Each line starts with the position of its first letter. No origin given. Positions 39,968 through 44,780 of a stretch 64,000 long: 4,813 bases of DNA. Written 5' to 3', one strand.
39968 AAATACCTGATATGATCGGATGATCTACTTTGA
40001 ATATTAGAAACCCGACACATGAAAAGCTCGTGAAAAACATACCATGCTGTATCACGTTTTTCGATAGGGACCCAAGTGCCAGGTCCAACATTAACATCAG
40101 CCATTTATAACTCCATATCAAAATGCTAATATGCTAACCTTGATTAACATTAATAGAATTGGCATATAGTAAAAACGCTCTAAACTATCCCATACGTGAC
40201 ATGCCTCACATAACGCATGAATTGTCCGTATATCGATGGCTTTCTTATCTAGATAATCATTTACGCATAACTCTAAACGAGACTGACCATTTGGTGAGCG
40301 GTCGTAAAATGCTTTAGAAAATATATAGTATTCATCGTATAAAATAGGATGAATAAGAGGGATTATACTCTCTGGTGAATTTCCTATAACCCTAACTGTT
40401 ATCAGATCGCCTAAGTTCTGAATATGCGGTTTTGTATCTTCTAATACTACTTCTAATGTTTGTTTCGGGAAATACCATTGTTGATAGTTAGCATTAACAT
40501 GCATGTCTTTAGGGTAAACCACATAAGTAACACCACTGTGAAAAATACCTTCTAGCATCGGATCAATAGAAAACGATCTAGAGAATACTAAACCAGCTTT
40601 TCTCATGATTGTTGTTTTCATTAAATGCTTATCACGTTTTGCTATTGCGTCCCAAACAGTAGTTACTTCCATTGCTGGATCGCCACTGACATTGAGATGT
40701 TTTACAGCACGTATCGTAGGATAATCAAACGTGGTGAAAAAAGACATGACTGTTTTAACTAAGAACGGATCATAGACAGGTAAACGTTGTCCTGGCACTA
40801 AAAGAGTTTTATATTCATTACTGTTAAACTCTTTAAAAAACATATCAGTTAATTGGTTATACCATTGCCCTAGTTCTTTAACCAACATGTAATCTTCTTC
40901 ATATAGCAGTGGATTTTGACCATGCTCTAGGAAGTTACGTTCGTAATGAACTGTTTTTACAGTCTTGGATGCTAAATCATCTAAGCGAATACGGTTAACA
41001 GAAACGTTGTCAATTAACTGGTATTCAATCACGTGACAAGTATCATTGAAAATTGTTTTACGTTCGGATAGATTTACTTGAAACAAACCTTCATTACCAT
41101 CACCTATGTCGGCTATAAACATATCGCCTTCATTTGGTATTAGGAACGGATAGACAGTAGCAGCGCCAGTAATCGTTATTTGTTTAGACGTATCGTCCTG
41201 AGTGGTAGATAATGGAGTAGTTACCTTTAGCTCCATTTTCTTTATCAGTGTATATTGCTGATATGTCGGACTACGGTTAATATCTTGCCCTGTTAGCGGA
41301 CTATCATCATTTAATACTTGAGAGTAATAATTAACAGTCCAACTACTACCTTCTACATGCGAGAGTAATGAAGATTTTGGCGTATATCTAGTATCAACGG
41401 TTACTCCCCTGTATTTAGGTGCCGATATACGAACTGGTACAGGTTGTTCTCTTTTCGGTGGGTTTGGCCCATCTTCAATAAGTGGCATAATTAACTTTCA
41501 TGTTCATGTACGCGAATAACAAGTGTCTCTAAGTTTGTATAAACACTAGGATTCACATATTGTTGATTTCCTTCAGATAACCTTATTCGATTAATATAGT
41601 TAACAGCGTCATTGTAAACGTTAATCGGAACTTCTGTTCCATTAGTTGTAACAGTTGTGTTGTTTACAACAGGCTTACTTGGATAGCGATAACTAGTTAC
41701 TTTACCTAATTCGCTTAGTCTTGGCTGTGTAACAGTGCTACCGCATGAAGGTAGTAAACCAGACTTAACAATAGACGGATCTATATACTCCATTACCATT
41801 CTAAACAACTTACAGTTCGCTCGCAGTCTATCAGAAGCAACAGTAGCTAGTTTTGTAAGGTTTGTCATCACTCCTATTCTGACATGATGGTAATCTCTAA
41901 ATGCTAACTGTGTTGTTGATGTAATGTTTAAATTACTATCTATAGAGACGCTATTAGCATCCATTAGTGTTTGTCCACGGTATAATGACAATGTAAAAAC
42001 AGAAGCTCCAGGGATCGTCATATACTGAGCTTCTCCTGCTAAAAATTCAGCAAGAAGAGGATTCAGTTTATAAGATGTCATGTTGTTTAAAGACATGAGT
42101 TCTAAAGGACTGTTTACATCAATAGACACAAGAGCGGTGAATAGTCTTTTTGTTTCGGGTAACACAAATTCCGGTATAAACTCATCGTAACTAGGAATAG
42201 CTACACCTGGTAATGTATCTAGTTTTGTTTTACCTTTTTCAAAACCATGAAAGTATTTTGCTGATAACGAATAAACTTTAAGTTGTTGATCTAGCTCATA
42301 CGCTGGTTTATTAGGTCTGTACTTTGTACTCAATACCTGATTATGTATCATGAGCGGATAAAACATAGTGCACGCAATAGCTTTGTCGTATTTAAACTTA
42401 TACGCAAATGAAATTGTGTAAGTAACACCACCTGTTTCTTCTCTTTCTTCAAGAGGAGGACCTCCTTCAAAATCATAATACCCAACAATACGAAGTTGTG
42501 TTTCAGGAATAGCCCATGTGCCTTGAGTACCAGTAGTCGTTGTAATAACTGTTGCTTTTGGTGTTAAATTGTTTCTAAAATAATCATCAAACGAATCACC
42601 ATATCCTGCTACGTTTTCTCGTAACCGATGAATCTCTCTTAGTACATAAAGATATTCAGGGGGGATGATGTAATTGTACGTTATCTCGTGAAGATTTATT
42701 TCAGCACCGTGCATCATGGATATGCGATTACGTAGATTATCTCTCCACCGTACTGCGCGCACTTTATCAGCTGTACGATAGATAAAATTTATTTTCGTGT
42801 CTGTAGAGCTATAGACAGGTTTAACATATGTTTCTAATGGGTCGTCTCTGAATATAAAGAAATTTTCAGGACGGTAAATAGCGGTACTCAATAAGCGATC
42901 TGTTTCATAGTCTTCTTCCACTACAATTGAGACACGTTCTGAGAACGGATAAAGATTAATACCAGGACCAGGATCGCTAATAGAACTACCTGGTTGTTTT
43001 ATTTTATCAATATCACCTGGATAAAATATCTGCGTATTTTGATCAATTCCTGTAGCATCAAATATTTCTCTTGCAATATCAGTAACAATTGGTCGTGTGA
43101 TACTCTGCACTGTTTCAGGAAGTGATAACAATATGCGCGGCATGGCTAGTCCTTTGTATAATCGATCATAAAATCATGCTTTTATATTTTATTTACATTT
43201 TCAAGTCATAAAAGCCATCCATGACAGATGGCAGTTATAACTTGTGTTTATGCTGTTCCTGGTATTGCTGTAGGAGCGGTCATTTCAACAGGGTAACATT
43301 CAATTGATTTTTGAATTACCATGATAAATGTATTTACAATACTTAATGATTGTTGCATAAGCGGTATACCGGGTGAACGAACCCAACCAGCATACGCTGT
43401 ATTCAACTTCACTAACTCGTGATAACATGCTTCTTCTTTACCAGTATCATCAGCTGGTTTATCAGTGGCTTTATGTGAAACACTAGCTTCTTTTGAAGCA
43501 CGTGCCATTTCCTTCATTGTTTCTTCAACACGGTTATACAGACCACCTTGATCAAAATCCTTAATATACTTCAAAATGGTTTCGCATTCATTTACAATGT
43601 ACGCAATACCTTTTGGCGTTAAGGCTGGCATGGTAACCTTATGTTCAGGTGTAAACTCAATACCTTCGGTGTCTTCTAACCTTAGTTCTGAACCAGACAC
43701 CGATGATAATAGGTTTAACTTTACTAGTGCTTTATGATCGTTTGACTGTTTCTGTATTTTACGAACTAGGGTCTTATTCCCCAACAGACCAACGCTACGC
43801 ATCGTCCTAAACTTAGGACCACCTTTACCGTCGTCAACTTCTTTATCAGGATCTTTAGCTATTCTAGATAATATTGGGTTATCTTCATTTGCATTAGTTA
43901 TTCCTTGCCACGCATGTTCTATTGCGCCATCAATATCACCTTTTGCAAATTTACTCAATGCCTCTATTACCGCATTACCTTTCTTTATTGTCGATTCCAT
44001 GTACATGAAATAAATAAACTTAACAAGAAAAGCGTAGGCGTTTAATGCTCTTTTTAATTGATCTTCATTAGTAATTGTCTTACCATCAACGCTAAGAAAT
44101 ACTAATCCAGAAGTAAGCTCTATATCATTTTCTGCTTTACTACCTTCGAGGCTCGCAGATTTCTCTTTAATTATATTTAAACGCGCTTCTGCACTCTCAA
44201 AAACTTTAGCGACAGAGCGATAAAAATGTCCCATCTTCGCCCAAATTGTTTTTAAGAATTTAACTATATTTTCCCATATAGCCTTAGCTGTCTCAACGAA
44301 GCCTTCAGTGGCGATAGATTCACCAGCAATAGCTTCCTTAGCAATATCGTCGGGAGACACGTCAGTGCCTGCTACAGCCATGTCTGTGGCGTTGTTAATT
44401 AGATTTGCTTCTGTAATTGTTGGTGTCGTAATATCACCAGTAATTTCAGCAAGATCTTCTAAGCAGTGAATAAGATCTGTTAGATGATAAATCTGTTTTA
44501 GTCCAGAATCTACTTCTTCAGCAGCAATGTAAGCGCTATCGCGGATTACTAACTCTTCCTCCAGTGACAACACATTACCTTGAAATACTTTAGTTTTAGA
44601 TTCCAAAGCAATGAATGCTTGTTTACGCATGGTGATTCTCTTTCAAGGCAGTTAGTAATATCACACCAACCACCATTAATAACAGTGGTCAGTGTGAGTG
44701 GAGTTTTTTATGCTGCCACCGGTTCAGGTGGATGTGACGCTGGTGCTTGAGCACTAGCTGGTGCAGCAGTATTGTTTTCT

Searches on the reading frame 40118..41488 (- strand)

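Call 93: search_protein_families(library=pfam, proteins=[window:40118-41488:-], max_evalue=0.001)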
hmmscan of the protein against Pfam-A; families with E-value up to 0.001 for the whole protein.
window:40118-41488:- (456 aa): 2 families
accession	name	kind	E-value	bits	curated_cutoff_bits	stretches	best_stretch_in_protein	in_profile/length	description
PF24214.1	Phage_H_T_join_2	-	1.6e-64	217.3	23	1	25-195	1-169/170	Putative phage head-tail joining protein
PF24215.1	H_T_assoc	-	8.5e-62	209.2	27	1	203-453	2-234/237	Phage head to tail associated domain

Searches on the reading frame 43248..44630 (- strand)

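Call 93: search_protein_families(library=pfam, proteins=[window:43248-44630:-], max_evalue=0.001)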
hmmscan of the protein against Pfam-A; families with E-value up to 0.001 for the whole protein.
window:43248-44630:- (460 aa): 1 family
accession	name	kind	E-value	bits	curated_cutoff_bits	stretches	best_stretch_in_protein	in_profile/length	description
PF12699.13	phiKZ_IP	-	3.1e-24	86.4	27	1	49-434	26-380/387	phiKZ-like phage internal head proteins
